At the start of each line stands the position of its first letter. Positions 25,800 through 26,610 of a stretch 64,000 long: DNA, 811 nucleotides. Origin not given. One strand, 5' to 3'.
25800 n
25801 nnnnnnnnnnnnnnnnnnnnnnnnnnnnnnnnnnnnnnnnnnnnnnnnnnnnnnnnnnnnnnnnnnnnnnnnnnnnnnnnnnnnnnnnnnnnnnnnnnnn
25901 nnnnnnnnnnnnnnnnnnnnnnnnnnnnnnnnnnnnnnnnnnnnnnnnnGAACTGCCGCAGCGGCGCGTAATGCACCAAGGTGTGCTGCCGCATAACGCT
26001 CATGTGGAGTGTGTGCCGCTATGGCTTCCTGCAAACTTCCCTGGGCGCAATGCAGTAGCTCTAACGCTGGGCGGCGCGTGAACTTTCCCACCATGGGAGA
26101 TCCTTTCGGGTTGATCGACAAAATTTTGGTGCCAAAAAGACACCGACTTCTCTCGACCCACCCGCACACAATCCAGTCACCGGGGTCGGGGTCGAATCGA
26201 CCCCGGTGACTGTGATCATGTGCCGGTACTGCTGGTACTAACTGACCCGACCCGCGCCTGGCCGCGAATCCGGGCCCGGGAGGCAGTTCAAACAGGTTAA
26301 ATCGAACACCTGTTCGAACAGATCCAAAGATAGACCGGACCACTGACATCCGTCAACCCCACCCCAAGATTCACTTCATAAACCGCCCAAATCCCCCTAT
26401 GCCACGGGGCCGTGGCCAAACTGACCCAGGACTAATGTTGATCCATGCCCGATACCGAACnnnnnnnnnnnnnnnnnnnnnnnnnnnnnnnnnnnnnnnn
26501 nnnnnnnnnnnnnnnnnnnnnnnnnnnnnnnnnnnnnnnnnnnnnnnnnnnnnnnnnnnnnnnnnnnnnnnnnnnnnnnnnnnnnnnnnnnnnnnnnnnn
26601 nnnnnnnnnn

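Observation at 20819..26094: Non-canonical damage-inducible polymerase cassette: HEPN-like protein + DnaE-family polymerase + active Pol IV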

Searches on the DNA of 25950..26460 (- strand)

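Call 57: search_rna_families(source=window, start=25950, end=26460, threshold=evalue, max_evalue=10)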
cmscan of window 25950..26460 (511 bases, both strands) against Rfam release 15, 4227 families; matches with E-value up to 10: 7.
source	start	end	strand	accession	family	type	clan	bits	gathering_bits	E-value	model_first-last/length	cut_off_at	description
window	26159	26228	-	RF03599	MIR1883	Gene; miRNA;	-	30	128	0.0022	1-118/118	no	MIR1883 microRNA precursor family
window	26159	26228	+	RF03599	MIR1883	Gene; miRNA;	-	24.9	128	0.036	1-118/118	no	MIR1883 microRNA precursor family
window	26157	26230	-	RF03584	mir-2290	Gene; miRNA;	-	22.9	50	0.17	1-80/80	no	mir-2290 microRNA precursor family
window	26178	26209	+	RF04198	MIR8670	Gene; miRNA;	-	15.7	150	3.6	1-142/142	no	MIR8670 microRNA precursor family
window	26160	26227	-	RF03418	mir-3198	Gene; miRNA;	-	15.7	91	5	1-80/80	no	mir-3198 microRNA precursor family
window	26177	26208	-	RF04198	MIR8670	Gene; miRNA;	-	14.9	150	5.8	1-142/142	no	MIR8670 microRNA precursor family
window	26294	26310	+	RF01072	TMV_UPD-PK3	Cis-reg;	-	10.9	34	6.6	1-31/31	no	Pseudoknot of upstream pseudoknot domain (UPD) of the 3'UTR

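Call 65: build_rna_model(alignment_id=A4)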
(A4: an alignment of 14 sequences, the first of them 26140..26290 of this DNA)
Model R1 built from alignment A4 (14 sequences, 239 columns); structure: RNAalifold consensus.
model positions 134; base pairs 28; branch points 1; effective number of sequences 3.59; information 0.59 bits per position. Calibrated on 0.2 Mb of random sequence (short: E-values are rough).
structure used (alignment columns):
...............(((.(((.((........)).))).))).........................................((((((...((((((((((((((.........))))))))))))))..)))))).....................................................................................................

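Call 66: search_with_rna_model(model_id=R1, sources=[window, L002, L003, L004, L005, L006, L007, L008, L009, L010, L011, L012, L013, L014, L015, L016, L017, L018, L019, L020, L021, L022, L023, L024, L025, L026, L027, L028, L029, L030, L031, L032, L033, L034, L035, L036, L037, L038, L039, L040, L041, L042, L043, L044, L045, L046, L047, L048, L049, L050, L051, L052, L053, L054, L055, L056, L057, L058, L059, L060, L061, L062, L063, L064, L065, L066, L067, L068, L069, L070, L071, L072, L073, L074, L075, L076, L077, L078, L079, L080, L081], max_evalue=1)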
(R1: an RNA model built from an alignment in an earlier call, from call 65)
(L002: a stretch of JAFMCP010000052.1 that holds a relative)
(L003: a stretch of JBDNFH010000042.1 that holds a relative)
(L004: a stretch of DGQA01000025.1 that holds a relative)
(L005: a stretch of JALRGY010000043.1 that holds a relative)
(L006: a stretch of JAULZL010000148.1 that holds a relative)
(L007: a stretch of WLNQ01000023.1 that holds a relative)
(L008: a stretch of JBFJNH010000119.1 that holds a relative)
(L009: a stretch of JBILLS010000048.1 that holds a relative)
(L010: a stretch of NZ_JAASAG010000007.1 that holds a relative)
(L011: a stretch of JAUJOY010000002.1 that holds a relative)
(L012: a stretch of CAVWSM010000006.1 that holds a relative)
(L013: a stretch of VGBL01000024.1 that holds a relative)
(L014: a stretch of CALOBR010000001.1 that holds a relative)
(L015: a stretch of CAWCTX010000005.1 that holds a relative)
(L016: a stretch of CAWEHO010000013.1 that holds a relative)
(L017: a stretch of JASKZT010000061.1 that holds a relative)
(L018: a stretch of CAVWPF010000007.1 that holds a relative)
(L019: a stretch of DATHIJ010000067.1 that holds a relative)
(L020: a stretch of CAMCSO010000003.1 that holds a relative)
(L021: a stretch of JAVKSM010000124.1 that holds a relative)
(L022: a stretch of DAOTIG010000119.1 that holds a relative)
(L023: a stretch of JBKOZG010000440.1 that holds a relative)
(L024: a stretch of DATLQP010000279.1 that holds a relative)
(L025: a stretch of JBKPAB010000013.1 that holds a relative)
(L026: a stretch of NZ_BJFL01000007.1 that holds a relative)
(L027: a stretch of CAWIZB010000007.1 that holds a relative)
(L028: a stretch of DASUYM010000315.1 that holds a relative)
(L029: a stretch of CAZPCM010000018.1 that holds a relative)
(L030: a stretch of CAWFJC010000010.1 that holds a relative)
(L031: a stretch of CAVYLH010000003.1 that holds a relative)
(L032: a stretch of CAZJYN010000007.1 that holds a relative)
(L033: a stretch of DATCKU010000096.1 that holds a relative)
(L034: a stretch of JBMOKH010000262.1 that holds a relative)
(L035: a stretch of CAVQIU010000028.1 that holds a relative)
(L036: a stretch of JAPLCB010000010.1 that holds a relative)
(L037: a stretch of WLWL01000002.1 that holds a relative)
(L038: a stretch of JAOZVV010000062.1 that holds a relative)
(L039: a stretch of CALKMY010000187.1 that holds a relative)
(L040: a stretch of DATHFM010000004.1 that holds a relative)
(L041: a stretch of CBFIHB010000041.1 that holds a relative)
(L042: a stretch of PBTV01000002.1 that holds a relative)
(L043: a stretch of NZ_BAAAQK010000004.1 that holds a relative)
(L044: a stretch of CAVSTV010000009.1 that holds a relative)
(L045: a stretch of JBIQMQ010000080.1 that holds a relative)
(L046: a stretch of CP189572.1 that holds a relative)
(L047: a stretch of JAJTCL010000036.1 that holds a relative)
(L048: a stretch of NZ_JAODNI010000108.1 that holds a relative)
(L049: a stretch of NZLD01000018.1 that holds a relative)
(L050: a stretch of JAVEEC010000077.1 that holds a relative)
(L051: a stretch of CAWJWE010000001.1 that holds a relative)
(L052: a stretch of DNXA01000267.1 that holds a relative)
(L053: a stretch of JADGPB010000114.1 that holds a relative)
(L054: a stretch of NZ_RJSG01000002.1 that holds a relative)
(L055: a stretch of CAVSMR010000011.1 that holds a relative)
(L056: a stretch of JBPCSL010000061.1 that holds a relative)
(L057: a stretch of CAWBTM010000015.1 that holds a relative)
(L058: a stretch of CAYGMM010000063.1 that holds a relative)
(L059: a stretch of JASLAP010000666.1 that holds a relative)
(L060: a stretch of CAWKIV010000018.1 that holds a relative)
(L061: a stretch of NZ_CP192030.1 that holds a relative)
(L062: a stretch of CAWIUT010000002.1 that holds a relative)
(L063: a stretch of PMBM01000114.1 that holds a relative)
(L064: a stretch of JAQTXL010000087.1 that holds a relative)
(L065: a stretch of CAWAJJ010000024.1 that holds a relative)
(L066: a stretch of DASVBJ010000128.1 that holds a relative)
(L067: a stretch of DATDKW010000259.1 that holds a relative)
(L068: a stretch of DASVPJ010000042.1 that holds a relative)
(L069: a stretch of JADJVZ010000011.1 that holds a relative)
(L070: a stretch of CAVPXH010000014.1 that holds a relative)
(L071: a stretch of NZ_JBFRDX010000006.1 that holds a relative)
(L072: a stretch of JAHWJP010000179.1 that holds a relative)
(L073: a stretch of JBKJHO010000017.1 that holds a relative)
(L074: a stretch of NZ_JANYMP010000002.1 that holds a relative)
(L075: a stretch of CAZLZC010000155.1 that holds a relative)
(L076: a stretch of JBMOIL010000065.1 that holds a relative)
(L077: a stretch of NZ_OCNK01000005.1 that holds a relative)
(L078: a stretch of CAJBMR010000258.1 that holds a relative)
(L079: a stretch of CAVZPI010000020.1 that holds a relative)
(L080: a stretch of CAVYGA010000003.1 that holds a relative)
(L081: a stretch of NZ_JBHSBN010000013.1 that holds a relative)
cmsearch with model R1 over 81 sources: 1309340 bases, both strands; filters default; matches with E-value up to 1: 52.
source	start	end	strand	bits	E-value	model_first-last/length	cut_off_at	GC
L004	3688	3828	+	120.3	2.6e-33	1-134/134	no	0.63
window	26140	26290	-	119.1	6.2e-33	1-134/134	no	0.65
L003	9814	9955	+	118.6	8.7e-33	1-134/134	no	0.64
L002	8736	8895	+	116.2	4.8e-32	1-134/134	no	0.6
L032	9590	9758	+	98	1.6e-26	1-134/134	no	0.69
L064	1680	1808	+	94.2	2.2e-25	1-134/134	no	0.72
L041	5899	6081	+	94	2.6e-25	1-134/134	no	0.7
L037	9706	9880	+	93.9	2.8e-25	1-134/134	no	0.66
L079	9498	9625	+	93.5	3.6e-25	1-134/134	no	0.73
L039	2694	2855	+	93.2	4.6e-25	1-134/134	no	0.67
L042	972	1146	+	91.8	1.2e-24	1-134/134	no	0.66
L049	916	1090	+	91.8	1.2e-24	1-134/134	no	0.66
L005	4018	4166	+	91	2e-24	1-134/134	no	0.62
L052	344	472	+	89.1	7.8e-24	1-134/134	no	0.69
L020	9467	9593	+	88.8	9.7e-24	1-134/134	no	0.65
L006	2120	2247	+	84.8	1.6e-22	1-134/134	no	0.72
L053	3714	3848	+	29.8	8.2e-06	1-134/134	no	0.65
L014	9509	9624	+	28.9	1.5e-05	1-134/134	no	0.69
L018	9812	9944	+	24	0.00045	1-134/134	no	0.71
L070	9332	9369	+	24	0.00048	60-97/134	no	0.68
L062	9448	9484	+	23.9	0.00051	60-96/134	no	0.81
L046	9367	9482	+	23.8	0.00055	1-134/134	no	0.76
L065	9426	9587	+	22.3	0.0015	1-134/134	no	0.59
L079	9547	9592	-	20.9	0.0041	55-100/134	no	0.8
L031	9784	9820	+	20.7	0.0046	60-96/134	no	0.84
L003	9883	9920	-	20.7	0.0046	60-97/134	no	0.68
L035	13144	13255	-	19.8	0.0086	1-134/134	no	0.64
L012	9373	9407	+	18.9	0.016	62-94/134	no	0.83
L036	9489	9587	+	18.8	0.018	1-134/134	no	0.63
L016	13133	13246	-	18.1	0.029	1-134/134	no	0.64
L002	8823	8860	-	18.1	0.029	60-97/134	no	0.66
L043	9339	9470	-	18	0.031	1-134/134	no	0.7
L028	2210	2321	+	17.6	0.042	1-134/134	no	0.68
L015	9347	9383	+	17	0.061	61-95/134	no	0.76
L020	9517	9558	-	16.9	0.067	57-98/134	no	0.79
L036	19181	19327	+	16.5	0.089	1-134/134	no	0.7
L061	9567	9646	+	16.4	0.091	1-134/134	no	0.73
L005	4095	4135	-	15.9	0.14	58-98/134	no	0.71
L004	3756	3793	-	15.8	0.14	60-97/134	no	0.71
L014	10643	10675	+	15.6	0.17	62-94/134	no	0.76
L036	11773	11925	+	15.3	0.2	1-134/134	no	0.7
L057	9690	9835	+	14.8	0.28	1-134/134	no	0.71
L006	2095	2260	-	14.4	0.37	1-134/134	no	0.67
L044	3153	3189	+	14.4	0.38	60-96/134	no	0.78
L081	9610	9727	+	14.4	0.39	1-134/134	no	0.8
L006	1873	1986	+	14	0.49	1-134/134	no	0.67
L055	11358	11498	-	13.3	0.85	1-134/134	no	0.7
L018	5846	5863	-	13.2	0.89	17-34/134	no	0.89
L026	9798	9843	-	13.1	0.94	53-102/134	no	0.78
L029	18438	18567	-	13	0.99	1-134/134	no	0.66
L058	1605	1738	+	13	1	1-134/134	no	0.69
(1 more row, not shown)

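Call 67: search_with_rna_model(model_id=R1, sources=[L053, L014, L018, L046, L065, L070, L062, L031, L012], max_evalue=0.01, show_alignments=7)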
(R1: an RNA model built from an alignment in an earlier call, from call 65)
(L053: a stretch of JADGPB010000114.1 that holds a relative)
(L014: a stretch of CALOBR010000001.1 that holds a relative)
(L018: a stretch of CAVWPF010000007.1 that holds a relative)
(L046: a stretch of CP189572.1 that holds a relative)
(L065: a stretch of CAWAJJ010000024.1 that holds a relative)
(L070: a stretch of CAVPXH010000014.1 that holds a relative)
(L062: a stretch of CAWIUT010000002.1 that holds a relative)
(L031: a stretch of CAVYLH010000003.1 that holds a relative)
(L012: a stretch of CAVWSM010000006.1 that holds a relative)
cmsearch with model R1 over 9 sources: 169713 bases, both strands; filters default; matches with E-value up to 0.01: 9.
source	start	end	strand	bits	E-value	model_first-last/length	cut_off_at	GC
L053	3714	3848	+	29.8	1.1e-06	1-134/134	no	0.65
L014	9509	9624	+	28.9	1.9e-06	1-134/134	no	0.69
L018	9812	9944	+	24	5.9e-05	1-134/134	no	0.71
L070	9332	9369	+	24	6.2e-05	60-97/134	no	0.68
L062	9448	9484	+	23.9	6.6e-05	60-96/134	no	0.81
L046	9367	9482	+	23.8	7.1e-05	1-134/134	no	0.76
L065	9426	9587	+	22.3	0.00019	1-134/134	no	0.59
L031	9784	9820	+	20.7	0.0006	60-96/134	no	0.84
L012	9373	9407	+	18.9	0.0021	62-94/134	no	0.83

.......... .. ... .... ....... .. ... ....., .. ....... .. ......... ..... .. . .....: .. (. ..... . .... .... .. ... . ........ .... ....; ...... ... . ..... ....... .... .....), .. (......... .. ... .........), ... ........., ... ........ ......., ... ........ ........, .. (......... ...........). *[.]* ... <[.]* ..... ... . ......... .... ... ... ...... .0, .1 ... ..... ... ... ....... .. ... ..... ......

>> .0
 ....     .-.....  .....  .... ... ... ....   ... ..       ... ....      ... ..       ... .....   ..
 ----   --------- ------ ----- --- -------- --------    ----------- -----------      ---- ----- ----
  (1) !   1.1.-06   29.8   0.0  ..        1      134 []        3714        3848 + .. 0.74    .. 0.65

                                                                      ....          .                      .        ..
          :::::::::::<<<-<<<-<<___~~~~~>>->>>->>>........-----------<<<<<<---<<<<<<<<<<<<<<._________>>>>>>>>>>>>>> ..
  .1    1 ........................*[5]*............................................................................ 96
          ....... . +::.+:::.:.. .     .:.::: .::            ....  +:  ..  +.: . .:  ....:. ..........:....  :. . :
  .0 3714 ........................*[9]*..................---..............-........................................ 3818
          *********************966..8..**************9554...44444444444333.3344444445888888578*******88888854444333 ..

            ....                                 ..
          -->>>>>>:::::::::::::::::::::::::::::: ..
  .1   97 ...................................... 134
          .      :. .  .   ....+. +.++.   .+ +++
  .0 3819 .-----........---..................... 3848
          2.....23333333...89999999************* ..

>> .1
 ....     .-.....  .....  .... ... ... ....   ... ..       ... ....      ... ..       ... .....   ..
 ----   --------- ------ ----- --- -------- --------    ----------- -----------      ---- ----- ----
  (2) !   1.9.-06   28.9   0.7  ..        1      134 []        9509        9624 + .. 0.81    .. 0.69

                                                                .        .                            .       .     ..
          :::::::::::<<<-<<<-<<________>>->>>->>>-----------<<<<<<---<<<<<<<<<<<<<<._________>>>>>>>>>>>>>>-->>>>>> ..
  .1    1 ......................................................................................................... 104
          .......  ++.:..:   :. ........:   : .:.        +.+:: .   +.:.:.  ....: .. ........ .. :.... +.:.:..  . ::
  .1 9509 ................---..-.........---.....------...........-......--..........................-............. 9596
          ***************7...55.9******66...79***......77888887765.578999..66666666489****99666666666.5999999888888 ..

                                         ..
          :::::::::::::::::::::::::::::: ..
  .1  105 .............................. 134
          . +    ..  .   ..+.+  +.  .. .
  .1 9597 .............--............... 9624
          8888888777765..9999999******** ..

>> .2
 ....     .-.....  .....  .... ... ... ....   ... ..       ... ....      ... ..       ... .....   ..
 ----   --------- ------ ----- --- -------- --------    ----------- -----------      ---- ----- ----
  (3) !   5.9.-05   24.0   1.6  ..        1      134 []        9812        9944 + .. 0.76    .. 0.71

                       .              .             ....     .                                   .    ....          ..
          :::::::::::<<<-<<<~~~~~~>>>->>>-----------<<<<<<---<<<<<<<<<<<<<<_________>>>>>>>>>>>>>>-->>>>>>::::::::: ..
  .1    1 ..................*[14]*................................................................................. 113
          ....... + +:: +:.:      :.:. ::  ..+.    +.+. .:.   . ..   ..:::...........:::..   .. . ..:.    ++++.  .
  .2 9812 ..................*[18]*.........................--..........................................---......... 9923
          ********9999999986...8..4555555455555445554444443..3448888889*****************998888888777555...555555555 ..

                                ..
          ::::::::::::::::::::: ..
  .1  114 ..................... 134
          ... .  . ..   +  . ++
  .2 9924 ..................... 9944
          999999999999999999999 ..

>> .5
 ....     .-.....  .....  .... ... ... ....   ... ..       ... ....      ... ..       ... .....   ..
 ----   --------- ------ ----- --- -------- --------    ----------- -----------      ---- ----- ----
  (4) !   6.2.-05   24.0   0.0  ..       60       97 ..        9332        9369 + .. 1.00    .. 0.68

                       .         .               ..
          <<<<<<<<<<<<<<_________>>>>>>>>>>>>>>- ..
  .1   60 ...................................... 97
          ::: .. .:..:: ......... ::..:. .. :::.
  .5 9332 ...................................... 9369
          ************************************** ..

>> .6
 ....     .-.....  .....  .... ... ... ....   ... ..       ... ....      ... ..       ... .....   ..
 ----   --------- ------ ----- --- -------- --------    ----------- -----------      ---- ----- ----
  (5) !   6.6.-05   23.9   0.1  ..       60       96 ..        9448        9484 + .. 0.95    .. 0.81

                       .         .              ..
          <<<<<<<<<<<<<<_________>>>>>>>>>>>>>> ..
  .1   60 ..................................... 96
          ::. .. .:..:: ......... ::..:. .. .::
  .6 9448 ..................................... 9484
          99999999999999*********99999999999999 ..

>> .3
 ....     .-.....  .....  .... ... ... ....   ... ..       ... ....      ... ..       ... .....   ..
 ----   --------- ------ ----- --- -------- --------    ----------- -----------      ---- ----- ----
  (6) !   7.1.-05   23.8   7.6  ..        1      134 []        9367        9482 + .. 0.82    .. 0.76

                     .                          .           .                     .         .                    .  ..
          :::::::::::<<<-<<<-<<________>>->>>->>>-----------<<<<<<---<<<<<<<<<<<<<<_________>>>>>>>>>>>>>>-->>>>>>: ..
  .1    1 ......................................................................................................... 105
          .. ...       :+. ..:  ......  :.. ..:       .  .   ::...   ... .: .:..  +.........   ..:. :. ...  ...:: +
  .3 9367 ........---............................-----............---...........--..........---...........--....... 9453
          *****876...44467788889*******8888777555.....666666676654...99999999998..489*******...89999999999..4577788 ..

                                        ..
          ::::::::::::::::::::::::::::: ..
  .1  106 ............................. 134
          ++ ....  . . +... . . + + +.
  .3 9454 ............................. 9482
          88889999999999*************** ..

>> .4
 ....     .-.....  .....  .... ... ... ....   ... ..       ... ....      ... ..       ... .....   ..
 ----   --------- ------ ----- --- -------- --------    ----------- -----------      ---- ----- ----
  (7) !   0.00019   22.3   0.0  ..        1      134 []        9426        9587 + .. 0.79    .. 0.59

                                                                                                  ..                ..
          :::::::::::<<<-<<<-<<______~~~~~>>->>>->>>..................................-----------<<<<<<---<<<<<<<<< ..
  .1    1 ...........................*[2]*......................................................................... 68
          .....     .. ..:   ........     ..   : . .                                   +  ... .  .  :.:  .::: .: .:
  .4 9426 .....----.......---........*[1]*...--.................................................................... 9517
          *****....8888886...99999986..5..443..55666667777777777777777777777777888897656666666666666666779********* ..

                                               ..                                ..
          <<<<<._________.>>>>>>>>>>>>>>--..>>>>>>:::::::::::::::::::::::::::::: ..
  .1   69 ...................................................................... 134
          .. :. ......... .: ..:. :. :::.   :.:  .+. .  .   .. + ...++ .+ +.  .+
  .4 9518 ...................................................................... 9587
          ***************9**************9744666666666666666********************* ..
